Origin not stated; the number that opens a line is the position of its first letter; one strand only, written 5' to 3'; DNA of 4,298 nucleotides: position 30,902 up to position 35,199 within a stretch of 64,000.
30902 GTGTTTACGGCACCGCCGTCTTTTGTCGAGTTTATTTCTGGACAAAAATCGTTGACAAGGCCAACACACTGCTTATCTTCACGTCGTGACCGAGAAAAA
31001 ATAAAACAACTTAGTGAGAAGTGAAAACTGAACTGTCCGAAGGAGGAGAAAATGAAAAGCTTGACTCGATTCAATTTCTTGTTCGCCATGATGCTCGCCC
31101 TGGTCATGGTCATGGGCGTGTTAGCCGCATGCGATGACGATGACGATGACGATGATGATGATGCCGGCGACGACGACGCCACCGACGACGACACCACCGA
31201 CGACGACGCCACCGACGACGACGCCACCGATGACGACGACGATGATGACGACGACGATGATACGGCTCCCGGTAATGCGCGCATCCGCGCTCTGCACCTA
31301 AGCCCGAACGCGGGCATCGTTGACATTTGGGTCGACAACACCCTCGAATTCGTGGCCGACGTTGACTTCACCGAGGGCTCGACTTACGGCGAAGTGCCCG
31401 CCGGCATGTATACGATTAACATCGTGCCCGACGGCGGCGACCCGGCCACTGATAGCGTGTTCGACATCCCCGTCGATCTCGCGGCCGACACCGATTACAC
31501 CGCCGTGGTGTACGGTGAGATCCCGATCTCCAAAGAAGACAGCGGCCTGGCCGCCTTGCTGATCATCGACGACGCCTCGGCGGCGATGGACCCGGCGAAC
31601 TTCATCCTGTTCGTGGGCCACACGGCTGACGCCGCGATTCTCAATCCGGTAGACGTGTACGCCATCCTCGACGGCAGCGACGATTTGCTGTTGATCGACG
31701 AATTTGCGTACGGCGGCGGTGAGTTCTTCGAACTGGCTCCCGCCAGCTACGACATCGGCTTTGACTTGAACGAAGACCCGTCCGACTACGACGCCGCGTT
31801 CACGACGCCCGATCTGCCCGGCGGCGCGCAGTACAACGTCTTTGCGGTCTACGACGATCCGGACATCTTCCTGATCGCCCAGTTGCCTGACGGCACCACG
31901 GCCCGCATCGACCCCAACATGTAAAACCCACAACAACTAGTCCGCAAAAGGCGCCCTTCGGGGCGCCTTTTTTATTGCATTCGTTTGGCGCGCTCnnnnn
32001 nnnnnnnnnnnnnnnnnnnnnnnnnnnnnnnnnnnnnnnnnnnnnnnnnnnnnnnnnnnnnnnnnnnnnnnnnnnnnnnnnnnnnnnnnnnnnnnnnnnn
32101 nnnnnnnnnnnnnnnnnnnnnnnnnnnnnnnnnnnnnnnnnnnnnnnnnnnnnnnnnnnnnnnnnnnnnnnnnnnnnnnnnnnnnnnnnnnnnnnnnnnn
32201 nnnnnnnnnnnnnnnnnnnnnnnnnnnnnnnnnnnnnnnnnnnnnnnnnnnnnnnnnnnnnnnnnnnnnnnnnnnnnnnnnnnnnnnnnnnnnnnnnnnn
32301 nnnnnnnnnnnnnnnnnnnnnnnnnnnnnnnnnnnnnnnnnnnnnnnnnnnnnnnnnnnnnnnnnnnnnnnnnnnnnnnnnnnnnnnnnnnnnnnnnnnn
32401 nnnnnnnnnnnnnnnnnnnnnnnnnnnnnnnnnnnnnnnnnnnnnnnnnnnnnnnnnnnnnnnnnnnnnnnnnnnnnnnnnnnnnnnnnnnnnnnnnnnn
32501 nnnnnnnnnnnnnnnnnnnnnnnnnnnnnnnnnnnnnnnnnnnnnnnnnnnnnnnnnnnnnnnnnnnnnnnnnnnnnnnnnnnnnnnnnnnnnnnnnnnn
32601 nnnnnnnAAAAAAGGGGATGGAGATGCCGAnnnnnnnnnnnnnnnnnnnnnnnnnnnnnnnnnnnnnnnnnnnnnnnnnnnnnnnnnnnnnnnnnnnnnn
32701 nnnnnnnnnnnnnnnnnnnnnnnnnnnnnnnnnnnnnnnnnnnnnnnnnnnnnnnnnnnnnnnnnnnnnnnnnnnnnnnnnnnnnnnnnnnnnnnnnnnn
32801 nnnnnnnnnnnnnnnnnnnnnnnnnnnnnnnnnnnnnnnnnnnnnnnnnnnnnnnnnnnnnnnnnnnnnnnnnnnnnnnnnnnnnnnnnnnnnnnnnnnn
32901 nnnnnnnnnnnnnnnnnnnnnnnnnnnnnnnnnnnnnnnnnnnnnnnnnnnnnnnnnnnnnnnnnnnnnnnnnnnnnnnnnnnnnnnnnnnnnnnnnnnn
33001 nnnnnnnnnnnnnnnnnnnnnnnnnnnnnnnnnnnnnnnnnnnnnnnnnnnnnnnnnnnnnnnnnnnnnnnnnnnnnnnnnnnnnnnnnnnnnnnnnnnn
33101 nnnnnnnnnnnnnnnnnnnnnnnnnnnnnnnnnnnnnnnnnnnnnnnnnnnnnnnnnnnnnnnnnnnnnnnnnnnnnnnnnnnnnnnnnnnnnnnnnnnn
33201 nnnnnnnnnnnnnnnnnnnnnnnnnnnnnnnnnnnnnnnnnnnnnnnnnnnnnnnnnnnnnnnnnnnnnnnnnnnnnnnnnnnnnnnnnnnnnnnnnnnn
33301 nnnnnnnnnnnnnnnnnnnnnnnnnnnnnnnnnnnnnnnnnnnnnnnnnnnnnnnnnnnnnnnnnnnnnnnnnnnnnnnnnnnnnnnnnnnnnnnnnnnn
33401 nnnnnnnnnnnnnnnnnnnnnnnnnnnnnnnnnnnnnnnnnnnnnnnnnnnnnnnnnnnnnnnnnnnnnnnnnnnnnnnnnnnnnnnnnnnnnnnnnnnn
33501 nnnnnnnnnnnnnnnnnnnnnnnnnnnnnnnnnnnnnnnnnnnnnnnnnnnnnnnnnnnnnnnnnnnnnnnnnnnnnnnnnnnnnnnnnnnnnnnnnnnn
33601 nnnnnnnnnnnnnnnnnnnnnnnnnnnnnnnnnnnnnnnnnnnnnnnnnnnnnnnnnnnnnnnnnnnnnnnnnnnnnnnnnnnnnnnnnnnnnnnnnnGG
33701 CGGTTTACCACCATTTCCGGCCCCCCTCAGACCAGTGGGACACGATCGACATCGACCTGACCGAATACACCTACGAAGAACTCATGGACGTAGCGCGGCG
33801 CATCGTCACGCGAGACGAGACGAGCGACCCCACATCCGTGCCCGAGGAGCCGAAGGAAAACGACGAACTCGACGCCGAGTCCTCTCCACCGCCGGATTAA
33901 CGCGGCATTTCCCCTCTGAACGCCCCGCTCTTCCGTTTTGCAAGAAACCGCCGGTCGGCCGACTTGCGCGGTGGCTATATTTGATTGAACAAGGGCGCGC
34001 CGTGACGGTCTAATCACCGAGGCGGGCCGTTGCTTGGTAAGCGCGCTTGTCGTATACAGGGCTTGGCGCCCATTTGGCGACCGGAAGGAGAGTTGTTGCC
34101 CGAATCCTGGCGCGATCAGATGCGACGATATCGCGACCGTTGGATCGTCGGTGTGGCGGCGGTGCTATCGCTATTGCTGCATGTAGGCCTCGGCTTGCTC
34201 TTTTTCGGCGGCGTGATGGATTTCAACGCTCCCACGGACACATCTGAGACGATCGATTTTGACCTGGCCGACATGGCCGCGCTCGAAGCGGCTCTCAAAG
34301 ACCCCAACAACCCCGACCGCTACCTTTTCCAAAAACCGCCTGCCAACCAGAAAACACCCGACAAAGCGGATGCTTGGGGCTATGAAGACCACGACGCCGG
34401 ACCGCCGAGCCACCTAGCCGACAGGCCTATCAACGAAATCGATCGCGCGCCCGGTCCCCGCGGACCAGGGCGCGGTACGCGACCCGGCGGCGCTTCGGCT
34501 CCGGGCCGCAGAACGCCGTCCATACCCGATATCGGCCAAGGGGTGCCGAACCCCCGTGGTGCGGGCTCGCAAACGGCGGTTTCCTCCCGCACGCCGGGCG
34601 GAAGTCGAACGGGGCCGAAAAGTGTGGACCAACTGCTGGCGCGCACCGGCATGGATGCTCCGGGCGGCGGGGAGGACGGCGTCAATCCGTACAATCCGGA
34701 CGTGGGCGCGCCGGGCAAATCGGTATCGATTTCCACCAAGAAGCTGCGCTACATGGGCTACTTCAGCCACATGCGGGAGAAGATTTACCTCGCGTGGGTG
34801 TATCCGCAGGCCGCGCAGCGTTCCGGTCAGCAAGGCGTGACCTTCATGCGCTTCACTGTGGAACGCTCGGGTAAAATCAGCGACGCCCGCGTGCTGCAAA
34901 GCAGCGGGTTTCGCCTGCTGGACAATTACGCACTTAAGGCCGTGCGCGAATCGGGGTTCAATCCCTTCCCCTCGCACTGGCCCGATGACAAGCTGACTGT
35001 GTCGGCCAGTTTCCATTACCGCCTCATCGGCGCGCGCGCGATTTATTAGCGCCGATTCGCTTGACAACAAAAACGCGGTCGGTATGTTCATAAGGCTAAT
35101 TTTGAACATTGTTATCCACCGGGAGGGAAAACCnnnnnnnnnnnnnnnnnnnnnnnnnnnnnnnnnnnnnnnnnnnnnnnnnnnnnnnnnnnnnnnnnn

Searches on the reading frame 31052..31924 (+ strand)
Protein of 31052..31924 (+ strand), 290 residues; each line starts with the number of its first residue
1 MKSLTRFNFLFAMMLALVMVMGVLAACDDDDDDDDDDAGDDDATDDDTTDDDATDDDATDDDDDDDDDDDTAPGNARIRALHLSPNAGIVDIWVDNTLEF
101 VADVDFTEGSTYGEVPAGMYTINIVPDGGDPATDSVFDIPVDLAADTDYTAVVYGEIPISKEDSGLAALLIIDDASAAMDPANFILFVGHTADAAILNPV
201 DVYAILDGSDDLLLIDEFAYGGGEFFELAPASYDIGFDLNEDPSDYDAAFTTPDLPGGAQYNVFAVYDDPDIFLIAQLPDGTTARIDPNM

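Call 25: search_protein_families(library=pfam, proteins=[window:31052-31924:+], max_evalue=0.01)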
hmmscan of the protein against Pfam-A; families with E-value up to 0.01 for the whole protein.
window:31052-31924:+ (290 aa): 1 family
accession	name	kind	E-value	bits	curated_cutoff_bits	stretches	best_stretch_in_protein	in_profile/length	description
PF14344.12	DUF4397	-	1.2e-19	71.5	30.6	2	76-194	1-112/119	Domain of unknown function (DUF4397)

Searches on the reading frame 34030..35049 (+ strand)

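Call 25: search_protein_families(library=pfam, proteins=[window:34030-35049:+], max_evalue=0.01)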
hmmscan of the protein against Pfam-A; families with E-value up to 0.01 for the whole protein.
window:34030-35049:+ (339 aa): 2 families
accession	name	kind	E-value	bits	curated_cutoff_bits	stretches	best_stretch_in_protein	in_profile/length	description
PF03544.19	TonB_C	-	2.3e-16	60.4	24.6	1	257-332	4-79/79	Gram-negative bacterial TonB protein C-terminal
PF13103.11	TonB_2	-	1.7e-09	38.1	22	1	243-328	3-85/85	TonB C terminal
